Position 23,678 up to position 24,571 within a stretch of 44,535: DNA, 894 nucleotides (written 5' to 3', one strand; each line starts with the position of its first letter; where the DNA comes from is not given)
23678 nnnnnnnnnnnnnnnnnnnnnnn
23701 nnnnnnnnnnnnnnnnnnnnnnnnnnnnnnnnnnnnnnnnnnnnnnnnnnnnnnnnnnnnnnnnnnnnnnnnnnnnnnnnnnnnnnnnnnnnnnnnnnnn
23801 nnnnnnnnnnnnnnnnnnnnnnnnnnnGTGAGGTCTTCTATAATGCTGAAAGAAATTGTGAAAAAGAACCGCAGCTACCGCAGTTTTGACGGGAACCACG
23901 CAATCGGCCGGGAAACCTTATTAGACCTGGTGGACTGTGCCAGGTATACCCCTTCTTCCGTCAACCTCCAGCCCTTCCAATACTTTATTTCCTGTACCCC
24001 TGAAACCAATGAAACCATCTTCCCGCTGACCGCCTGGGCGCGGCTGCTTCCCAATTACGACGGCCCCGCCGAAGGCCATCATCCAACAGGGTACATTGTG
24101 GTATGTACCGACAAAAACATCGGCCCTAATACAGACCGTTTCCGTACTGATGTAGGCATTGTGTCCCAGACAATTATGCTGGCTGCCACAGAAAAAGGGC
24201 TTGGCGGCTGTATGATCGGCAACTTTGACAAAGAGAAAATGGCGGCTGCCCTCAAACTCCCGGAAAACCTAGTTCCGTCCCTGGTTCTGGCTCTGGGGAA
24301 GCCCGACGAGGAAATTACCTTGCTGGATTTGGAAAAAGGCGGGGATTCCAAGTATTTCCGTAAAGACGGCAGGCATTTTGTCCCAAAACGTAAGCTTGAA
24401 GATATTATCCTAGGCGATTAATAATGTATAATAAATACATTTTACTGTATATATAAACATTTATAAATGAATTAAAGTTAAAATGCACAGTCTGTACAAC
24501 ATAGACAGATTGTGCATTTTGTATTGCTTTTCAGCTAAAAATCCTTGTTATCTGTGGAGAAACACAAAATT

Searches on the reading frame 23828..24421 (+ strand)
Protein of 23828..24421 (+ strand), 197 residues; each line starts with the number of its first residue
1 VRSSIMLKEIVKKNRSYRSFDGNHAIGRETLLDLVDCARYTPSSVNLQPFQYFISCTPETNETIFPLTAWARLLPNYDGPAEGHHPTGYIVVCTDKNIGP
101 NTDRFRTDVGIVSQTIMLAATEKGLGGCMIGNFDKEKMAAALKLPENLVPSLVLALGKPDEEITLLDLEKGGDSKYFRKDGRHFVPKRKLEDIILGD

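Call 47: search_protein_families(library=pfam, proteins=[window:23828-24421:+], max_evalue=0.001)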
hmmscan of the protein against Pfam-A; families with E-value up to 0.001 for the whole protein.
window:23828-24421:+ (197 aa): 2 families
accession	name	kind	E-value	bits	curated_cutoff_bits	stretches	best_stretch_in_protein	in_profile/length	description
PF00881.29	Nitroreductase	-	3.2e-20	73.4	23.5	1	12-158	2-167/167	Nitroreductase family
PF14512.11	TM1586_NiRdase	-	5.7e-10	39.6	27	1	98-164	73-138/215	Putative TM nitroreductase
